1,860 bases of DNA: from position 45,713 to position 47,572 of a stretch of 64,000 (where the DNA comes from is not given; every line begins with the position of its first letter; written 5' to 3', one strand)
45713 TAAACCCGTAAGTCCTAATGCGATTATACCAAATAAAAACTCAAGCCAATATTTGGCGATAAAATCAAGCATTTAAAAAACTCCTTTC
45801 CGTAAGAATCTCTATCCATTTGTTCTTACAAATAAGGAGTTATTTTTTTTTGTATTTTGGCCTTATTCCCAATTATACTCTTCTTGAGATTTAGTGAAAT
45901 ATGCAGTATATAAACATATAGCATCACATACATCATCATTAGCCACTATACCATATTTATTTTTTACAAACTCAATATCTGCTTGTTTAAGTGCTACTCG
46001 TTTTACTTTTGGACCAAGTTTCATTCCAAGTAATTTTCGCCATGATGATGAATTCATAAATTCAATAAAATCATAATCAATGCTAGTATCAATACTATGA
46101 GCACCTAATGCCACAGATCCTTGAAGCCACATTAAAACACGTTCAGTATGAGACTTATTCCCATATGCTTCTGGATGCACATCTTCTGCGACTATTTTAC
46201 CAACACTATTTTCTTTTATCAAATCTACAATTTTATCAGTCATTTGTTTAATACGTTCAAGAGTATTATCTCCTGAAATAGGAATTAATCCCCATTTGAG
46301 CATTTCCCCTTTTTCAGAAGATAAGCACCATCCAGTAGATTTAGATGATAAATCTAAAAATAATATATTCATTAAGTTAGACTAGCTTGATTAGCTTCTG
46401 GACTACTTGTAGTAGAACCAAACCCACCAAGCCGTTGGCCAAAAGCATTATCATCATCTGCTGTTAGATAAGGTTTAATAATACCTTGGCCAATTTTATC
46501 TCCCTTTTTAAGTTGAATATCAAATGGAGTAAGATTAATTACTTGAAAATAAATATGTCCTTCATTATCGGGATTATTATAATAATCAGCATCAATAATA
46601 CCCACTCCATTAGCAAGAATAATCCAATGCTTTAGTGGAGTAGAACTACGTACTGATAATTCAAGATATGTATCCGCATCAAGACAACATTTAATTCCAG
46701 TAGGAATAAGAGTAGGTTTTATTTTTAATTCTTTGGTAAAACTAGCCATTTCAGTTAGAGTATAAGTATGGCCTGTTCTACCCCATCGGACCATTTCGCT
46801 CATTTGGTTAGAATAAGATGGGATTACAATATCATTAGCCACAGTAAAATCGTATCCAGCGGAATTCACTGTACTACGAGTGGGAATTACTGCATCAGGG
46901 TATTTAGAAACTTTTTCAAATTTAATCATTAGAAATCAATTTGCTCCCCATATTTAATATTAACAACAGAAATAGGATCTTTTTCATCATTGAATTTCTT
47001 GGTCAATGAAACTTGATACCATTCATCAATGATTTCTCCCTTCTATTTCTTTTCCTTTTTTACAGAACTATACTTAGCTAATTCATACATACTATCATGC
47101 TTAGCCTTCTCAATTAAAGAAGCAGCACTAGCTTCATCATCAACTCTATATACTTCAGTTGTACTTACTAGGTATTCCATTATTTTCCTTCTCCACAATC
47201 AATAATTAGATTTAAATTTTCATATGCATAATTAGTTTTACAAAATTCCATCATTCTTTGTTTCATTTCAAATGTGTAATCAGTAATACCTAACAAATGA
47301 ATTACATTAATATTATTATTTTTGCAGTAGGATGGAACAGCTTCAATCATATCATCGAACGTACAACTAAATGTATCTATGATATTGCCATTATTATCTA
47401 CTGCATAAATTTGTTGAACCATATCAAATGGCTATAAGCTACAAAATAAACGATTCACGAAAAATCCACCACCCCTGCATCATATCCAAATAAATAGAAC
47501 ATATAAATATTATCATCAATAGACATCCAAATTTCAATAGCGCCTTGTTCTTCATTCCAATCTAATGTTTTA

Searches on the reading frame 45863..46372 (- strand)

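Call 8: search_protein_families(library=pfam, proteins=[window:45863-46372:-], max_evalue=0.01)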
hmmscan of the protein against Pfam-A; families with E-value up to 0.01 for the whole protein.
window:45863-46372:- (169 aa): 0 families

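Call 10: search_protein_families(library=phrogs, proteins=[window:45863-46372:-], max_evalue=0.01)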
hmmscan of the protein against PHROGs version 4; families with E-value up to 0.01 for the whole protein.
window:45863-46372:- (169 aa): 2 families
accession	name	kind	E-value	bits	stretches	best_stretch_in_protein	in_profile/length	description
phrog_159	-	DNA, RNA and nucleotide metabolism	2e-14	54.3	1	1-163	88-251/330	RuvC-like Holliday junction resolvase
phrog_827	-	DNA, RNA and nucleotide metabolism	6.4e-11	43.7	1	3-159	3-156/161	Holliday junction resolvase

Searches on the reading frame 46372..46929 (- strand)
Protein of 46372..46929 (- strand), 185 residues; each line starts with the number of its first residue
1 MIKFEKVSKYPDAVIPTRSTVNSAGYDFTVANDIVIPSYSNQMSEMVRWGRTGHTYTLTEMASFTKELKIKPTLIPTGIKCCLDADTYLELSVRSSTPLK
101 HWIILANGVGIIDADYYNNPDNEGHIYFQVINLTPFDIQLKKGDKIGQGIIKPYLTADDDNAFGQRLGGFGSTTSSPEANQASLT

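Call 8: search_protein_families(library=pfam, proteins=[window:46372-46929:-], max_evalue=0.01)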
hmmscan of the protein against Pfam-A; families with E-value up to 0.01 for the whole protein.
window:46372-46929:- (185 aa): 2 families
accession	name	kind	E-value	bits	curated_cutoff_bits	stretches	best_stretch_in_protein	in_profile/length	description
PF00692.24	dUTPase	-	3.2e-13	50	22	1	71-156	30-106/129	dUTPase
PF22769.1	DCD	-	0.0053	17.3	27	0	19-148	24-147/153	dCTP deaminase-like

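Call 10: search_protein_families(library=phrogs, proteins=[window:46372-46929:-], max_evalue=0.01)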
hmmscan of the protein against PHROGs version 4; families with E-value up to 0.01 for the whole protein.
window:46372-46929:- (185 aa): 1 family
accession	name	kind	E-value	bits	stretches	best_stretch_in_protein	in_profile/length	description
phrog_135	-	DNA, RNA and nucleotide metabolism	4.6e-31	109.8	1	3-176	145-292/463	dUTPase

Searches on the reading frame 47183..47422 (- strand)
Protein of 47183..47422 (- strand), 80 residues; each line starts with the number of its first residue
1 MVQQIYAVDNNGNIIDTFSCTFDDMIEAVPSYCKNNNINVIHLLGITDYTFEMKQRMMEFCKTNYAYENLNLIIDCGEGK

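Call 17: search_protein_families(library=pfam, proteins=[window:47183-47422:-], max_evalue=0.01)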
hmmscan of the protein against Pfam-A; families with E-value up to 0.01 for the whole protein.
seq(80 aa): 1 family
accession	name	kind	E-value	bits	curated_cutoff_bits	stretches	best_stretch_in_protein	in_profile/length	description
PF19445.4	eIF3h_C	-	0.0065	16.7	28.6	1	13-76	29-93/197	C-terminal region of eIF3h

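Call 18: search_protein_families(library=phrogs, proteins=[window:47183-47422:-], max_evalue=0.01)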
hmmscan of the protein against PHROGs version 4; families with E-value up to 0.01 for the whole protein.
seq(80 aa): 0 families
